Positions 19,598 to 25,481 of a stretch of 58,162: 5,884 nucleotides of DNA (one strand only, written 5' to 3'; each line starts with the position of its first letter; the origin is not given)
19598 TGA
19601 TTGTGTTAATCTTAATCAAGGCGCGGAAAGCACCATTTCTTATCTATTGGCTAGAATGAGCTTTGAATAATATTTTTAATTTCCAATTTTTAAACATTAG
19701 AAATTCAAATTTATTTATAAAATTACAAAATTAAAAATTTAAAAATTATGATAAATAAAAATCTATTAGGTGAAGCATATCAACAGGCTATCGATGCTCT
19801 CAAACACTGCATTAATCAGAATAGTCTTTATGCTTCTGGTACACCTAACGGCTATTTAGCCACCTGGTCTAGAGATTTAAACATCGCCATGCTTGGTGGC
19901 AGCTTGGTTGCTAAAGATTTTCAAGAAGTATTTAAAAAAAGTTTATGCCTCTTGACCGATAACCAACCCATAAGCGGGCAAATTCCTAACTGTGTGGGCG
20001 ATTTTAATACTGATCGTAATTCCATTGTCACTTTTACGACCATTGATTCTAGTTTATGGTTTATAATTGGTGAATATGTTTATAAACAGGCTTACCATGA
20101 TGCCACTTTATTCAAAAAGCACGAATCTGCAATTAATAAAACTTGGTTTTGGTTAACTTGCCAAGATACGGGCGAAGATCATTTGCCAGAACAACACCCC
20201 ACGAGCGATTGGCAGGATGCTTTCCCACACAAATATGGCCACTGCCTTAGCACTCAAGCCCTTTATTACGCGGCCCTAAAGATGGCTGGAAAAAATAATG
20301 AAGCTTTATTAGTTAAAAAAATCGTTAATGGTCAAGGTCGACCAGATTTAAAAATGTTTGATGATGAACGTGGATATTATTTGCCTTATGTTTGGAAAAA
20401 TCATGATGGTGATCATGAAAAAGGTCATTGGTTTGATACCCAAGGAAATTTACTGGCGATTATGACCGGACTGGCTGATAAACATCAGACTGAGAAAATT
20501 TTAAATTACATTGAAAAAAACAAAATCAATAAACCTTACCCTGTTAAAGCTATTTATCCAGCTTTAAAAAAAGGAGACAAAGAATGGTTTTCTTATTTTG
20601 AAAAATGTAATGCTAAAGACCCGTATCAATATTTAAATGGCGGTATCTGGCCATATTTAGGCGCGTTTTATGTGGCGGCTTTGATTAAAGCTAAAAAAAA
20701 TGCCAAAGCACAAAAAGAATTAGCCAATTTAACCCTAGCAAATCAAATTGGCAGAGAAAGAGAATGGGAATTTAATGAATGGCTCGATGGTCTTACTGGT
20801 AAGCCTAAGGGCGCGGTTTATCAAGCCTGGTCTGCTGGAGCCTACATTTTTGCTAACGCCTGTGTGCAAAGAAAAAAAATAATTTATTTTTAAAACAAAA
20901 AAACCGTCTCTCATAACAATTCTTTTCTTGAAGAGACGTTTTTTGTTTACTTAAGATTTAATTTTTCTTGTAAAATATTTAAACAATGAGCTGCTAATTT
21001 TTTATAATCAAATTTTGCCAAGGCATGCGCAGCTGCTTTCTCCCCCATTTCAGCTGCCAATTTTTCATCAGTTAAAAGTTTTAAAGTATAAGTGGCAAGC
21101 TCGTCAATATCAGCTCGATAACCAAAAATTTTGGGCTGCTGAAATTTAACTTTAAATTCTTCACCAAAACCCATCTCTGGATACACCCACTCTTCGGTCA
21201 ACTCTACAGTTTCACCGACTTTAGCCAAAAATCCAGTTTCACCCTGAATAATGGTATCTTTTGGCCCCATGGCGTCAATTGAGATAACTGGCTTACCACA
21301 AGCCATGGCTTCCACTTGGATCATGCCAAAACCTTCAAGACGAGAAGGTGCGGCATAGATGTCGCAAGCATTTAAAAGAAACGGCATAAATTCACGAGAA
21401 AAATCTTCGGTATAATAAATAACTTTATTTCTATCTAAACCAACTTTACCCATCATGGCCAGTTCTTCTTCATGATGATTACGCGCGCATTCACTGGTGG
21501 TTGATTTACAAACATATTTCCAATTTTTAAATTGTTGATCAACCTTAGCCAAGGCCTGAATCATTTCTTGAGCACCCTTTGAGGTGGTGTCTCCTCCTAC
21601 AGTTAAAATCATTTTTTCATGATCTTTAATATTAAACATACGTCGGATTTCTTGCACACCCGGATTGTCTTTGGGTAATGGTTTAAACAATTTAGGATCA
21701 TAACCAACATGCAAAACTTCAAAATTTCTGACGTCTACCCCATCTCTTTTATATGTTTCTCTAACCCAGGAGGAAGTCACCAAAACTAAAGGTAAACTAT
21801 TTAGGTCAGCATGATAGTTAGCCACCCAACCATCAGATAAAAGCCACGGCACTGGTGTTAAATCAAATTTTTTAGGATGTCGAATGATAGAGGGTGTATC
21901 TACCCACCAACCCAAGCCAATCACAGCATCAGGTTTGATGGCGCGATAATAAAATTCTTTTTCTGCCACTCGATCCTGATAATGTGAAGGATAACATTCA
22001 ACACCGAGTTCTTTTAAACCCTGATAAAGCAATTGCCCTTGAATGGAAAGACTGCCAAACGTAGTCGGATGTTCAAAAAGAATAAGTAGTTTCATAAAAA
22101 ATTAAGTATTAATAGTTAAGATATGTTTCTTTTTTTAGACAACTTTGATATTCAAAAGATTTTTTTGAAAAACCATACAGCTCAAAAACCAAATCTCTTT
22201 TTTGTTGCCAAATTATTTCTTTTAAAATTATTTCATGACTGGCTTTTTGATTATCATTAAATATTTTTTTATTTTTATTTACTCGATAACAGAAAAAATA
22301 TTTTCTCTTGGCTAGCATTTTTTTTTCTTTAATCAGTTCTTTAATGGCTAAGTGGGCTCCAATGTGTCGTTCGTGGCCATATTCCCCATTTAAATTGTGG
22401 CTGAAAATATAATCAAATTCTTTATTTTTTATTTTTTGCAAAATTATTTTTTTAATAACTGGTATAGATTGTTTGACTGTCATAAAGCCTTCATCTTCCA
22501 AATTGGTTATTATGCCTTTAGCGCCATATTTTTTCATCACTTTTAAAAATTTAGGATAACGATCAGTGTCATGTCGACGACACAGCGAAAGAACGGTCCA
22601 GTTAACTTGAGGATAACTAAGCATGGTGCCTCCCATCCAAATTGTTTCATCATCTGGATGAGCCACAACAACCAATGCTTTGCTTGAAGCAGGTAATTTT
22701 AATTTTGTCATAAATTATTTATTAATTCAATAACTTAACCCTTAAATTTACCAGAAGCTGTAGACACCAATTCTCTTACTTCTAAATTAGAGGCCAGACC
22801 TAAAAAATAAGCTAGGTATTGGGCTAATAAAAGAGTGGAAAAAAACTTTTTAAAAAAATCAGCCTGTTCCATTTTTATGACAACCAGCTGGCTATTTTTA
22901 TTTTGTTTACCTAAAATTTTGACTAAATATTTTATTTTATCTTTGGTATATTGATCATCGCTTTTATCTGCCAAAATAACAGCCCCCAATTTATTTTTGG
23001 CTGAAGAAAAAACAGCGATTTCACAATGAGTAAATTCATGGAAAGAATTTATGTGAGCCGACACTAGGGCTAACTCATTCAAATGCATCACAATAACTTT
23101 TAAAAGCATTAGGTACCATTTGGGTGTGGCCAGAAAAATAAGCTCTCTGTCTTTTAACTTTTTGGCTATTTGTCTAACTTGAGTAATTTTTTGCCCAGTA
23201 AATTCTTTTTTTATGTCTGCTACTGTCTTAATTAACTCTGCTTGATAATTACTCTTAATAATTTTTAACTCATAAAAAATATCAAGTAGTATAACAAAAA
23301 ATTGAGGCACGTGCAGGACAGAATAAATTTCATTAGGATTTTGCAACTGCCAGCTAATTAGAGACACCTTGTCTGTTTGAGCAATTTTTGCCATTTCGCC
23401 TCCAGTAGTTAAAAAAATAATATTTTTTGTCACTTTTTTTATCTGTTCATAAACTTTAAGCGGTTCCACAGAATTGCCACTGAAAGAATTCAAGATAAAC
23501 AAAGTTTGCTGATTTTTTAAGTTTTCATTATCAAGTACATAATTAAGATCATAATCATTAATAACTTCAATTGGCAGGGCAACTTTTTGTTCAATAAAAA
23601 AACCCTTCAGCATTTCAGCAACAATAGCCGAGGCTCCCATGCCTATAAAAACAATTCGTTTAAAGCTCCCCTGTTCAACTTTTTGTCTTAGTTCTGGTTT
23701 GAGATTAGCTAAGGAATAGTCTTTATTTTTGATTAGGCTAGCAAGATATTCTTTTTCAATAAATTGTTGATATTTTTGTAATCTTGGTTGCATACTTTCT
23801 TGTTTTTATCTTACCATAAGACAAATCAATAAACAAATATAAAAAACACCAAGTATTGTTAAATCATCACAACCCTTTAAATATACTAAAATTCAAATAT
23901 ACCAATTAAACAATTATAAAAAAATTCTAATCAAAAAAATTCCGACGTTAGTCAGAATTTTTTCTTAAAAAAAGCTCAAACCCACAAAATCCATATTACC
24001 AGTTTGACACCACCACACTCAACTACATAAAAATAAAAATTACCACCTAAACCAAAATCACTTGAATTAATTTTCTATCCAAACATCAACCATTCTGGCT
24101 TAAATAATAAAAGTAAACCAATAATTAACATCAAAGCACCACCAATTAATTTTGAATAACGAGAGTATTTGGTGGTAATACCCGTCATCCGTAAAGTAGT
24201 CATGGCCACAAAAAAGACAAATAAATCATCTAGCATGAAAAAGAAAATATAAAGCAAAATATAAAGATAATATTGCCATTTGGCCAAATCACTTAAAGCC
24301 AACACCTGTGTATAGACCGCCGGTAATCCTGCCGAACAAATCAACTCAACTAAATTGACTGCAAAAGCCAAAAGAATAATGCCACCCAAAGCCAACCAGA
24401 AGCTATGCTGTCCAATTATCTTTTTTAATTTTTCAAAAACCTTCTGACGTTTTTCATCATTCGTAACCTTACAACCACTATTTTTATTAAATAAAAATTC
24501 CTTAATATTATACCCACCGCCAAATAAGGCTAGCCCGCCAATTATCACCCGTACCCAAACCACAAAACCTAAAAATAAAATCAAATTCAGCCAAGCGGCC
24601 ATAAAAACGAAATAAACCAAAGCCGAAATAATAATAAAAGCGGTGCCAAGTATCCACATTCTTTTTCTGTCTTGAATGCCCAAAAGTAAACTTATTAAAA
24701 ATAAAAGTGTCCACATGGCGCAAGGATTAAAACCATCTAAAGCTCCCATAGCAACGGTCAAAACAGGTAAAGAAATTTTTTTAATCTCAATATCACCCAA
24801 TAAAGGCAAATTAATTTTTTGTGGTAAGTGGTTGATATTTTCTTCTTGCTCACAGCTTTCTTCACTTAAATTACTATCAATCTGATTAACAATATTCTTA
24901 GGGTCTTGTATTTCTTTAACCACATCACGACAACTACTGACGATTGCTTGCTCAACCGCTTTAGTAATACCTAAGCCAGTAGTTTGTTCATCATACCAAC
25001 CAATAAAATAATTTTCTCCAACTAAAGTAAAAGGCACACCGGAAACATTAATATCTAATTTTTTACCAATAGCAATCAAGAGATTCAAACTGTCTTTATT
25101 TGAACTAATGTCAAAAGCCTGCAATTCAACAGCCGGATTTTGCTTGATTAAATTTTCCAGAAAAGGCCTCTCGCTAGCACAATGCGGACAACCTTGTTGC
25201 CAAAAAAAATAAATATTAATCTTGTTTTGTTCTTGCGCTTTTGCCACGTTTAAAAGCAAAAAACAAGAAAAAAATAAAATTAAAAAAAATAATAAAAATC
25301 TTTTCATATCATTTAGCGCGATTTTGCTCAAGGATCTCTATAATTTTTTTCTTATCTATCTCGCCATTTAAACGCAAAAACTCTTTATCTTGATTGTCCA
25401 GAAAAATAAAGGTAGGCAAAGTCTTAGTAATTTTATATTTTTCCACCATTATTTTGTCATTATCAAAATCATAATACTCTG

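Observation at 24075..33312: Nine-kb co-directional redox / iron / metal-cluster supergene block, the best candidate for an undescribed functional system in this window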

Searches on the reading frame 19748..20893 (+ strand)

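Call 27: search_protein_families(library=pfam, proteins=[window:19748-20893:+], max_evalue=5)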
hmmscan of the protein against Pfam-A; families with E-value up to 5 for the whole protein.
window:19748-20893:+ (381 aa): 3 families
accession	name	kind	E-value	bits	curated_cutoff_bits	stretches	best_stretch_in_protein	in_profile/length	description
PF12899.13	Glyco_hydro_100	-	7.8e-22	78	23.6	2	227-373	289-432/435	Alkaline and neutral invertase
PF06202.20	GDE_C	-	5.1e-16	59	21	2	235-365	235-364/367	Amylo-alpha-1,6-glucosidase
PF22422.2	MGH1-like_GH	-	0.00012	22.2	27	1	230-362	239-356/356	Mannosylglycerate hydrolase MGH1-like glycoside hydrolase domain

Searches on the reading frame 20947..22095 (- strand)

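Call 27: search_protein_families(library=pfam, proteins=[window:20947-22095:-], max_evalue=5)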
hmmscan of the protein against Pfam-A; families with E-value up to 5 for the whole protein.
window:20947-22095:- (382 aa): 4 families
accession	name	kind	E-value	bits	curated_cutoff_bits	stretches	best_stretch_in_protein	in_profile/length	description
PF00534.26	Glycos_transf_1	-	5.9e-26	91.5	26.4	1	148-296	3-145/172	Glycosyl transferases group 1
PF13692.12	Glyco_trans_1_4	-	3.2e-19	70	27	1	161-301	2-134/142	Glycosyl transferases group 1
PF20706.3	GT4-conflict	-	1e-07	31.8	26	1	151-278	190-316/385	Family 4 Glycosyltransferase in conflict systems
PF13524.12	Glyco_trans_1_2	-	0.00038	20.9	25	1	261-371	68-142/144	Glycosyl transferase-like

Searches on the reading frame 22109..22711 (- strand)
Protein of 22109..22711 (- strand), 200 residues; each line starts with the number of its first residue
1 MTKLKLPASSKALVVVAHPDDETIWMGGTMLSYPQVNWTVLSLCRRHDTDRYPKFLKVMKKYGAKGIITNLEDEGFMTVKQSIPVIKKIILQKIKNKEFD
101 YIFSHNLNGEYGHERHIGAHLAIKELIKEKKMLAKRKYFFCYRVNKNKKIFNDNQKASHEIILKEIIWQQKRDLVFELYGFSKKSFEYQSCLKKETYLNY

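Call 4: search_protein_families(library=pfam, proteins=[window:22109-22711:-], max_evalue=0.01)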
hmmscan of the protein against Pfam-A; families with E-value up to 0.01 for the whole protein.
window:22109-22711:- (200 aa): 2 families
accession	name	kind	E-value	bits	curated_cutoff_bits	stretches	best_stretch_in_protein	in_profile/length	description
PF02585.22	PIG-L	-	2.8e-09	38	28.2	1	13-125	1-127/129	GlcNAc-PI de-N-acetylase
PF08897.16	DUF1841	-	0.0012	19.4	24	1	55-173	9-120/135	Domain of unknown function (DUF1841)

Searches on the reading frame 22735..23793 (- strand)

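Call 4: search_protein_families(library=pfam, proteins=[window:22735-23793:-], max_evalue=0.01)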
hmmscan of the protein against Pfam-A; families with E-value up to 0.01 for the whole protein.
window:22735-23793:- (352 aa): 2 families
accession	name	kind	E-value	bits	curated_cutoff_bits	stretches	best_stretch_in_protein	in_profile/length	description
PF10432.14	bact-PGI_C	-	5e-11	43.2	24.5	1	206-337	5-136/151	Bacterial phospho-glucose isomerase C-terminal SIS domain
PF01380.27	SIS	-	0.0043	17.3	25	0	45-130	6-88/131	SIS domain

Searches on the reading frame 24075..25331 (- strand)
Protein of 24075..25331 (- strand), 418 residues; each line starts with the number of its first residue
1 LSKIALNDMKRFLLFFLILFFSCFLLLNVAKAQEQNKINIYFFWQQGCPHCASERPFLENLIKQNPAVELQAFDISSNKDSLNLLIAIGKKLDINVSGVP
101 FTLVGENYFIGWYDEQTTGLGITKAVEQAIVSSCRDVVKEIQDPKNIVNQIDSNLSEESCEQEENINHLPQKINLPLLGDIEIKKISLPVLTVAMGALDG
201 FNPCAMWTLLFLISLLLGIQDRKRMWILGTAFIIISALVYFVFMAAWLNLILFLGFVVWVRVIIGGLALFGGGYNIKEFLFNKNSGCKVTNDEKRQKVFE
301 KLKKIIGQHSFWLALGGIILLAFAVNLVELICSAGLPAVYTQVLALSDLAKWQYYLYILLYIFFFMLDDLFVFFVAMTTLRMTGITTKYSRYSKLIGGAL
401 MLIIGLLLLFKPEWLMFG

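Call 4: search_protein_families(library=pfam, proteins=[window:24075-25331:-], max_evalue=0.01)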
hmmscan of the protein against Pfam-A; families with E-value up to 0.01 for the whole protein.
window:24075-25331:- (418 aa): 0 families

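Call 7: search_protein_families(library=ncbifam, proteins=[window:24075-25331:-], max_evalue=0.1)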
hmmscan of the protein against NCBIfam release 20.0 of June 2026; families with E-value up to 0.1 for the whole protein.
window:24075-25331:- (418 aa): 6 families
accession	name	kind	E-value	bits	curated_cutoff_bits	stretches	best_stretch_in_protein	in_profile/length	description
TIGR02196.1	GlrX_YruB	hypoth_equivalog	0.014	15.9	88.55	0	43-115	5-67/74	glutaredoxin-like protein, YruB-family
TIGR02187.2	PDO_seleno_TRX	equivalog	0.02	14.3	185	1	35-81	16-63/209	protein disulfide oxidoreductase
TIGR00385.1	dsbE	subfamily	0.041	13.5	123.15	1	31-88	58-114/173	DsbE family thiol:disulfide interchange protein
TIGR02738.1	TrbB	equivalog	0.055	13.1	132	0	31-65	45-79/153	type-F conjugative transfer system pilin assembly thiol-disulfide isomerase TrbB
NF053656.1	redoxin_TUGYCR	domain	0.065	13.1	100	0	29-64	20-55/146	TUGYCR motif thioredoxin fold (seleno)protein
TIGR01688.1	dltC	equivalog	0.077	13.1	52.35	0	59-97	14-52/73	D-alanine--poly(phosphoribitol) ligase subunit 2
